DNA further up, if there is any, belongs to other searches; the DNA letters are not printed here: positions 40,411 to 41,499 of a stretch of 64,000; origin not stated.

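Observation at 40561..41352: Hpt-receiver fusion protein occupying the spo0B slot of the rplU-prp-rpmA-(spo0B)-obg operon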

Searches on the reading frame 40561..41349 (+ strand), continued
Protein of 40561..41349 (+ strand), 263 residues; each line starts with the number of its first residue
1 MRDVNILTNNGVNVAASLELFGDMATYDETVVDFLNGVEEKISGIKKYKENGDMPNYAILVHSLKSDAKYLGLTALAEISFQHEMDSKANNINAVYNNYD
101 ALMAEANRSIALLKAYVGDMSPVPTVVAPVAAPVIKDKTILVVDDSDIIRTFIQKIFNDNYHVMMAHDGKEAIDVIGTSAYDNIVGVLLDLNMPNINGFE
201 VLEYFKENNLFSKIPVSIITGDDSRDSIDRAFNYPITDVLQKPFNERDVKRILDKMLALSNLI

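Call 29: find_homologous_proteins(query=L010:7051-8874:+, max_evalue=1e-20)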
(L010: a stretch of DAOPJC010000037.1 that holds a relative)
Query L010:7051-8874:+ (608 aa): 8000 proteins with E <= 1e-20 among 8000 candidates; the best 120 are listed.
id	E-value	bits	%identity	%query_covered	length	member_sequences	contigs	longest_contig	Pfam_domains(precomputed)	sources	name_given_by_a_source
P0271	1.0e-282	957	100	74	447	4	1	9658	PF02518.32,PF00512.32,PF00072.31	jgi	-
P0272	1.1e-264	898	59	100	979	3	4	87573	PF02518.32,PF00512.32,PF00072.31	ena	-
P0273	2.4e-264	896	71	100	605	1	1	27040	PF02518.32,PF00512.32,PF00072.31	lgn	-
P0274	6.5e-255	865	58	100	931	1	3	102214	PF02518.32,PF00512.32,PF00072.31,PF01627.29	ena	-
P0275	6.6e-251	852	66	100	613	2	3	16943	PF02518.32,PF00512.32,PF00072.31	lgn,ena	-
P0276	2.3e-243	827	66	98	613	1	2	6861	PF02518.32,PF00512.32,PF00072.31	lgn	-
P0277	1.3e-239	815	65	99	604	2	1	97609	PF02518.32,PF00512.32,PF00072.31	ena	-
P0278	2.3e-237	807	65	99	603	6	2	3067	PF02518.32,PF00512.32,PF00072.31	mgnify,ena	mgnify:CR=1 FL=1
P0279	7.3e-237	806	54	99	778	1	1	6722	PF02518.32,PF00512.32,PF00072.31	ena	-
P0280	7.2e-236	803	53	99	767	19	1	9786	PF02518.32,PF00512.32,PF00072.31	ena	-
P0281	1.4e-235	802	64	98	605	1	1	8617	PF02518.32,PF00512.32,PF00072.31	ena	-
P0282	3.9e-233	793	52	99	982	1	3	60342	PF00534.27,PF02518.32,PF00512.32,PF00072.31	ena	-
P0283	5.7e-233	793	63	99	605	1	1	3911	PF02518.32,PF00512.32,PF00072.31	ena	-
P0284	2.7e-232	791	52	98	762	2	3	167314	PF02518.32,PF00512.32,PF00072.31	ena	-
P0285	3.8e-232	790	63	99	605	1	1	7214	PF02518.32,PF00512.32,PF00072.31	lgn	-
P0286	1.5e-231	788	52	98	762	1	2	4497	PF02518.32,PF00512.32,PF00072.31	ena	-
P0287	2.7e-231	787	60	99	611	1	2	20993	PF02518.32,PF00512.32,PF00072.31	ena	-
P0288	2.8e-231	787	52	98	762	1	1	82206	PF02518.32,PF00512.32,PF00072.31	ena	-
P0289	2.9e-231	787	52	100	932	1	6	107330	PF02518.32,PF00512.32,PF00072.31,PF01627.29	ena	-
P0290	3.0e-231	787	60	99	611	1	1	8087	PF02518.32,PF00512.32,PF00072.31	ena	-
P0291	3.8e-231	787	61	99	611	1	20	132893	PF02518.32,PF00512.32,PF00072.31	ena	-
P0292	4.7e-231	787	55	99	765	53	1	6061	PF02518.32,PF00512.32,PF00072.31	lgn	-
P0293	4.9e-231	787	63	99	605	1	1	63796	PF02518.32,PF00512.32,PF00072.31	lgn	-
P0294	5.9e-231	786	53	100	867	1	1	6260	PF02518.32,PF00512.32,PF00072.31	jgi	-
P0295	1.2e-230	785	62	99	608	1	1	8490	PF02518.32,PF00512.32,PF00072.31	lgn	-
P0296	1.9e-230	785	60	99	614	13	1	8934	PF02518.32,PF00512.32,PF00072.31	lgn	-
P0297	2.0e-230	785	60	99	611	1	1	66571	PF02518.32,PF00512.32,PF00072.31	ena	-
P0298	2.0e-230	785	60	99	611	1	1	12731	PF02518.32,PF00512.32,PF00072.31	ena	-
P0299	3.6e-230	784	60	99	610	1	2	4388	PF02518.32,PF00512.32,PF00072.31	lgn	-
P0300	6.0e-230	783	60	99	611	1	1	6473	PF02518.32,PF00512.32,PF00072.31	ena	-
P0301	1.3e-229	782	62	99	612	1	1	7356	PF02518.32,PF00512.32,PF00072.31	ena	-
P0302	6.0e-229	780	51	99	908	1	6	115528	PF02518.32,PF00512.32,PF00072.31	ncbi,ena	-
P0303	1.6e-228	778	60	99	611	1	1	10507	PF02518.32,PF00512.32,PF00072.31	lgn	-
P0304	1.7e-228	778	56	99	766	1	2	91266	PF02518.32,PF00512.32,PF00072.31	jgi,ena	-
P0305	2.0e-228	778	60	99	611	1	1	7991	PF02518.32,PF00512.32,PF00072.31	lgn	-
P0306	2.4e-228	778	60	99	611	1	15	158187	PF02518.32,PF00512.32,PF00072.31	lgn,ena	-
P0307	2.4e-228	778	60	99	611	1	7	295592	PF02518.32,PF00512.32,PF00072.31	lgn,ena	-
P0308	2.5e-228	778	63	99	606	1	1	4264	PF02518.32,PF00512.32,PF00072.31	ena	-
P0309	2.7e-228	778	60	99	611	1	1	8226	PF02518.32,PF00512.32,PF00072.31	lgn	-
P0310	3.0e-228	777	53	99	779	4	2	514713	PF02518.32,PF00512.32,PF00072.31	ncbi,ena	-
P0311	3.3e-228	777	60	99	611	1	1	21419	PF02518.32,PF00512.32,PF00072.31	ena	-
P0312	3.5e-228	777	60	99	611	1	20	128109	PF02518.32,PF00512.32,PF00072.31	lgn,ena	-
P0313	3.6e-228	777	60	99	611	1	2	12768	PF02518.32,PF00512.32,PF00072.31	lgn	-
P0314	4.0e-228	777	60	99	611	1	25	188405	PF02518.32,PF00512.32,PF00072.31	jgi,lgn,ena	-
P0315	4.1e-228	777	60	99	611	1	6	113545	PF02518.32,PF00512.32,PF00072.31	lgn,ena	-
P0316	4.2e-228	777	60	99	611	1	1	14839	PF02518.32,PF00512.32,PF00072.31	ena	-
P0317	4.4e-228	777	60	99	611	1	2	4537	PF02518.32,PF00512.32,PF00072.31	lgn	-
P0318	4.7e-228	777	60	99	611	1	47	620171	PF02518.32,PF00512.32,PF00072.31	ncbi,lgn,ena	-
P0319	5.8e-228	776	60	99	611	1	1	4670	PF02518.32,PF00512.32,PF00072.31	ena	-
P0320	5.9e-228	776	60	99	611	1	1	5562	PF02518.32,PF00512.32,PF00072.31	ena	-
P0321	6.7e-228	776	60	99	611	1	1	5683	PF02518.32,PF00512.32,PF00072.31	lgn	-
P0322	6.7e-228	776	60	99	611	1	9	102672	PF02518.32,PF00512.32,PF00072.31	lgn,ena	-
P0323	8.2e-228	776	60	99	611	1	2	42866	PF02518.32,PF00512.32,PF00072.31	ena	-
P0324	8.3e-228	776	60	99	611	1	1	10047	PF02518.32,PF00512.32,PF00072.31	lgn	-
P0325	8.7e-228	776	60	99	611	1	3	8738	PF02518.32,PF00512.32,PF00072.31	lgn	-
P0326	8.9e-228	776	60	99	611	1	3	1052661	PF02518.32,PF00512.32,PF00072.31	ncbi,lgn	-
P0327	1.0e-227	776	60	99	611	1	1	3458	PF02518.32,PF00512.32,PF00072.31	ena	-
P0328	1.1e-227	775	60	99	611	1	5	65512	PF02518.32,PF00512.32,PF00072.31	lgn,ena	-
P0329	1.1e-227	775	60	99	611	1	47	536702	PF02518.32,PF00512.32,PF00072.31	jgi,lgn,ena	-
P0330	1.2e-227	775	60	99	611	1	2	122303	PF02518.32,PF00512.32,PF00072.31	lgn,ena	-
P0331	1.2e-227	775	60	99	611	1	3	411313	PF02518.32,PF00512.32,PF00072.31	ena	-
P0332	1.2e-227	775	60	99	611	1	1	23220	PF02518.32,PF00512.32,PF00072.31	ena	-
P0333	1.3e-227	775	60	99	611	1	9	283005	PF02518.32,PF00512.32,PF00072.31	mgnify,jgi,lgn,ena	mgnify:FL=1|jgi:signal transduction histidine kinase/CheY-like chemotaxis protein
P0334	1.3e-227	775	60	99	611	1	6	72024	PF02518.32,PF00512.32,PF00072.31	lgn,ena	-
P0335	1.3e-227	775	60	99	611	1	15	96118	PF02518.32,PF00512.32,PF00072.31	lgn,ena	-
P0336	1.3e-227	775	60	99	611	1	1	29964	PF02518.32,PF00512.32,PF00072.31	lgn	-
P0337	1.4e-227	775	60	99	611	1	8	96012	PF02518.32,PF00512.32,PF00072.31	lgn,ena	-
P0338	1.4e-227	775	60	99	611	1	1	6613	PF02518.32,PF00512.32,PF00072.31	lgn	-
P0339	1.4e-227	775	60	99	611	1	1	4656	PF02518.32,PF00512.32,PF00072.31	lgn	-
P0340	1.5e-227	775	60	99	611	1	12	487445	PF02518.32,PF00512.32,PF00072.31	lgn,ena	-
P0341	1.5e-227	775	60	99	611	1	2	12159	PF02518.32,PF00512.32,PF00072.31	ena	-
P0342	1.6e-227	775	60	99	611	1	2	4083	PF02518.32,PF00512.32,PF00072.31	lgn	-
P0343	1.7e-227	775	60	99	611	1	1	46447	PF02518.32,PF00512.32,PF00072.31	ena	-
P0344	2.0e-227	775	60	99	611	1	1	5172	PF02518.32,PF00512.32,PF00072.31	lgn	-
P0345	2.2e-227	775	60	99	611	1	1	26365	PF02518.32,PF00512.32,PF00072.31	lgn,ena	-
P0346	2.8e-227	774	60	99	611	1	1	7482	PF02518.32,PF00512.32,PF00072.31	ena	-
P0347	2.9e-227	774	60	99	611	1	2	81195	PF02518.32,PF00512.32,PF00072.31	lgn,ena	-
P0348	3.2e-227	774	60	99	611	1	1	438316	PF02518.32,PF00512.32,PF00072.31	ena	-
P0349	3.2e-227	774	60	99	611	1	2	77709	PF02518.32,PF00512.32,PF00072.31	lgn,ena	-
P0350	3.4e-227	774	55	99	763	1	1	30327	PF02518.32,PF00512.32,PF00072.31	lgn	-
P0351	3.8e-227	774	60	99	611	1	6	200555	PF02518.32,PF00512.32,PF00072.31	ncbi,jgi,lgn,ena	-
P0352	4.1e-227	774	55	99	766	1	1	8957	PF02518.32,PF00512.32,PF00072.31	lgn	-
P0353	4.4e-227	774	60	99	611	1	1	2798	PF02518.32,PF00512.32,PF00072.31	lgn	-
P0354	4.4e-227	774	60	99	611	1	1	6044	PF02518.32,PF00512.32,PF00072.31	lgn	-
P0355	4.8e-227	773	60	99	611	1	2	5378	PF02518.32,PF00512.32,PF00072.31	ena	-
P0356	5.3e-227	773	60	99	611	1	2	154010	PF02518.32,PF00512.32,PF00072.31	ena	-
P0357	6.2e-227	773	60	99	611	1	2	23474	PF02518.32,PF00512.32,PF00072.31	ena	-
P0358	6.9e-227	773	60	99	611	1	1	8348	PF02518.32,PF00512.32,PF00072.31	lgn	-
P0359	7.0e-227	773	60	99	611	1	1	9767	PF02518.32,PF00512.32,PF00072.31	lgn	-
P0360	7.1e-227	773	60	99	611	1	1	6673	PF02518.32,PF00512.32,PF00072.31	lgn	-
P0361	8.3e-227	773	63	98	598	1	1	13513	PF02518.32,PF00512.32,PF00072.31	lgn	-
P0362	8.9e-227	772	60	99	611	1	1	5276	PF02518.32,PF00512.32,PF00072.31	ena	-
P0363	9.0e-227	772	60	99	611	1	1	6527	PF02518.32,PF00512.32,PF00072.31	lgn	-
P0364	1.1e-226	772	61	99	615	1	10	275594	PF02518.32,PF00512.32,PF00072.31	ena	-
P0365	1.3e-226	772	60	99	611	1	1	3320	PF02518.32,PF00512.32,PF00072.31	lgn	-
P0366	1.5e-226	772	59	99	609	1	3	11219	PF02518.32,PF00512.32,PF00072.31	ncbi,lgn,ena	-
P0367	1.9e-226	771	60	99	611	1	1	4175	PF02518.32,PF00512.32,PF00072.31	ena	-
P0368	2.0e-226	771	61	99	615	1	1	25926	PF02518.32,PF00512.32,PF00072.31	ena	-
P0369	2.1e-226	771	60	99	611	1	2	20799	PF02518.32,PF00512.32,PF00072.31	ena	-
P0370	2.4e-226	771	53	100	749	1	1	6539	PF02518.32,PF00512.32,PF00072.31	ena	-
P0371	3.6e-226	771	55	99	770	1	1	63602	PF02518.32,PF00512.32,PF00072.31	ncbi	-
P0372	5.6e-226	770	60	99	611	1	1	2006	PF02518.32,PF00512.32,PF00072.31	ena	-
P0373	7.7e-226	769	60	99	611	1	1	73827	PF02518.32,PF00512.32,PF00072.31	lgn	-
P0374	8.6e-226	769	61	99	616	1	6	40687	PF02518.32,PF00512.32,PF00072.31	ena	-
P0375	9.8e-226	769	60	99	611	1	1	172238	PF02518.32,PF00512.32,PF00072.31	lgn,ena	-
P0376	1.0e-225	769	51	99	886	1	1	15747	PF02518.32,PF00512.32,PF00072.31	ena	-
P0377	1.3e-225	769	60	99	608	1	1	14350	PF02518.32,PF00512.32,PF00072.31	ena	-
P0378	1.4e-225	769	60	99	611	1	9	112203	PF02518.32,PF00512.32,PF00072.31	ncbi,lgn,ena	-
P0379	1.6e-225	768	59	99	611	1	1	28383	PF02518.32,PF00512.32,PF00072.31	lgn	-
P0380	1.7e-225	768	59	99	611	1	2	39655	PF02518.32,PF00512.32,PF00072.31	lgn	-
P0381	2.0e-225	768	60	99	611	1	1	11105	PF02518.32,PF00512.32,PF00072.31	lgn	-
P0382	2.0e-225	768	59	99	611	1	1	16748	PF02518.32,PF00512.32,PF00072.31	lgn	-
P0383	2.2e-225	768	60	99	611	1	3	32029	PF02518.32,PF00512.32,PF00072.31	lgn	-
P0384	2.7e-225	768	60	99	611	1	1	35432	PF02518.32,PF00512.32,PF00072.31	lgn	-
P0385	2.8e-225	768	59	99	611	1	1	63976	PF02518.32,PF00512.32,PF00072.31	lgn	-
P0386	2.9e-225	767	59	99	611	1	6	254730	PF02518.32,PF00512.32,PF00072.31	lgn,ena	-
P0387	3.2e-225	767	60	99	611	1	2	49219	PF02518.32,PF00512.32,PF00072.31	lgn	-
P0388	3.2e-225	767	59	99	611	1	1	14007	PF02518.32,PF00512.32,PF00072.31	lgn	-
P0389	3.8e-225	767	60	99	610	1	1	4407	PF02518.32,PF00512.32,PF00072.31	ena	-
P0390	4.1e-225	767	61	99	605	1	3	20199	PF02518.32,PF00512.32,PF00072.31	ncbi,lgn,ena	-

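Call 30: find_encoding_contigs(protein=P0310, flank=10000, max_places=4)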
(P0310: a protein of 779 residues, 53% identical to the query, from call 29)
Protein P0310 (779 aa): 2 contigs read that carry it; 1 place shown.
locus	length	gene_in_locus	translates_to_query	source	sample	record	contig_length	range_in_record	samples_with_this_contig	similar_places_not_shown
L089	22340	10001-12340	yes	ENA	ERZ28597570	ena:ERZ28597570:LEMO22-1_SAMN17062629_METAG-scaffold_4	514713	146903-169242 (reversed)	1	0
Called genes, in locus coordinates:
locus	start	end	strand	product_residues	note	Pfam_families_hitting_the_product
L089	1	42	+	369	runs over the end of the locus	PF07963:N_methyl (weak), PF19789:DUF6273 (weak)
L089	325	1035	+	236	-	PF02585:PIG-L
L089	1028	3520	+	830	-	PF09586:YfhO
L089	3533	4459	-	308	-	PF04280:Tim44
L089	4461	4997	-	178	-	PF04280:Tim44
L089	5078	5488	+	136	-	-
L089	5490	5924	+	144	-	PF04138:GtrA_DPMS_TM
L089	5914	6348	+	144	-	-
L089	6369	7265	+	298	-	PF02645:DegV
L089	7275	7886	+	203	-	-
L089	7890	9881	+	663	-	PF00501:AMP-binding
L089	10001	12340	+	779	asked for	PF00512:HisKA, PF02518:HATPase_c, PF00072:Response_reg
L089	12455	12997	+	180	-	PF13419:HAD_2, PF00702:Hydrolase (weak)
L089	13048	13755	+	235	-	PF00005:ABC_tran, PF13304:AAA_21 (faint)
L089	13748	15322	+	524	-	-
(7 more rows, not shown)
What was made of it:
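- Call 30 reads P0310 on that 514,713-bp record (LEMO22-1 scaffold_4).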

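Call 31: search_protein_families(library=pfam, proteins=[P0310, P0274, P0272, P0289, P0282, P0302], max_evalue=0.01)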
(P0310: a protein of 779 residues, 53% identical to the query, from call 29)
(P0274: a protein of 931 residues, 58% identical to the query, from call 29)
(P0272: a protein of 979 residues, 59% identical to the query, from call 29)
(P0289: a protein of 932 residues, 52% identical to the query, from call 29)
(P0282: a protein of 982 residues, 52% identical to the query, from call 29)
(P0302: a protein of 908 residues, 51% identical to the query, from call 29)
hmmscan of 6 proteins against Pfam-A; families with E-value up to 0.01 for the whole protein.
P0310 (779 aa): 3 families
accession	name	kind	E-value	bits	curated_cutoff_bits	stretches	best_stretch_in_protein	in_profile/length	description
PF00072.30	Response_reg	-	1.8e-47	160.5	30.2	2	494-604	1-109/111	Response regulator receiver domain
PF02518.31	HATPase_c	-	1.7e-25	90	26.4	1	353-466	1-109/111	Histidine kinase-, DNA gyrase B-, and HSP90-like ATPase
PF00512.31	HisKA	-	1.5e-15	57.4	26.9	1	241-306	1-66/66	His Kinase A (phospho-acceptor) domain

P0274 (931 aa): 5 families
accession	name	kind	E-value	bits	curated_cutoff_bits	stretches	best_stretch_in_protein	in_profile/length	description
PF00072.30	Response_reg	-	7.6e-46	155.3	30.2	2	481-592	1-110/111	Response regulator receiver domain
PF02518.31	HATPase_c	-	3e-26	92.5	26.4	1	344-457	1-109/111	Histidine kinase-, DNA gyrase B-, and HSP90-like ATPase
PF00512.31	HisKA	-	1.6e-17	63.8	26.9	1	232-297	1-66/66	His Kinase A (phospho-acceptor) domain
PF01627.28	Hpt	-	7.3e-06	26.6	24.6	1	844-902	2-62/84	Hpt domain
PF00156.33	Pribosyltran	-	0.0057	16.4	26.3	0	608-638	62-95/158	Phosphoribosyl transferase domain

P0272 (979 aa): 5 families
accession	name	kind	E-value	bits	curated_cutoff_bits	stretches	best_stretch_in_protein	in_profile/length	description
PF00072.30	Response_reg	-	3.3e-47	159.7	30.2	2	486-597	1-110/111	Response regulator receiver domain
PF02518.31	HATPase_c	-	1.3e-27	96.9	26.4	1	348-461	1-109/111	Histidine kinase-, DNA gyrase B-, and HSP90-like ATPase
PF00512.31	HisKA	-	6.8e-18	64.9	26.9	1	236-301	1-66/66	His Kinase A (phospho-acceptor) domain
PF01627.28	Hpt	-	0.00019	22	24.6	1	891-969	3-81/84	Hpt domain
PF00156.33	Pribosyltran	-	0.0003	20.6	26.3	0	596-642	53-95/158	Phosphoribosyl transferase domain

P0289 (932 aa): 4 families
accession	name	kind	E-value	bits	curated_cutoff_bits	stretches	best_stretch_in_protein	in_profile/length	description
PF00072.30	Response_reg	-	6.5e-46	155.5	30.2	2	482-593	1-110/111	Response regulator receiver domain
PF02518.31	HATPase_c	-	3.5e-26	92.2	26.4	1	345-458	1-109/111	Histidine kinase-, DNA gyrase B-, and HSP90-like ATPase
PF00512.31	HisKA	-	1.6e-17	63.7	26.9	1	233-298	1-66/66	His Kinase A (phospho-acceptor) domain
PF01627.28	Hpt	-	6.7e-06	26.7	24.6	1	845-904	2-63/84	Hpt domain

P0282 (982 aa): 6 families
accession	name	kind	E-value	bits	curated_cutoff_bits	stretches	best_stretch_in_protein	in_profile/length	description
PF00072.30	Response_reg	-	3.8e-49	165.9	30.2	2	489-599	1-109/111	Response regulator receiver domain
PF02518.31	HATPase_c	-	3.2e-26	92.4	26.4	1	352-464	2-109/111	Histidine kinase-, DNA gyrase B-, and HSP90-like ATPase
PF00512.31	HisKA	-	1.6e-18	66.9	26.9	1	239-304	1-66/66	His Kinase A (phospho-acceptor) domain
PF00534.26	Glycos_transf_1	-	2.4e-05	24.4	26.4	0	566-613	120-165/172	Glycosyl transferases group 1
PF01627.28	Hpt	-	0.002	18.7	24.6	1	889-972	5-81/84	Hpt domain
PF12936.12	Kri1_C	-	0.0099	16.5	25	0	480-513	34-67/89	KRI1-like family C-terminal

P0302 (908 aa): 4 families
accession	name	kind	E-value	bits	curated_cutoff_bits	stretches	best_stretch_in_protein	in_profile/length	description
PF00072.30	Response_reg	-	3.8e-50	169.2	30.2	2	651-761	1-109/111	Response regulator receiver domain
PF02518.31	HATPase_c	-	1.2e-25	90.5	26.4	1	351-464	1-109/111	Histidine kinase-, DNA gyrase B-, and HSP90-like ATPase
PF00512.31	HisKA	-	4.9e-17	62.2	26.9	1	239-304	1-66/66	His Kinase A (phospho-acceptor) domain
PF01627.28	Hpt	-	0.00034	21.2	24.6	1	820-875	2-57/84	Hpt domain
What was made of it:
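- Closest known: Unorthodox. Same: Clade relatives P0274 and P0289 actually have the HK-REC-REC-Hpt architecture (call 31).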
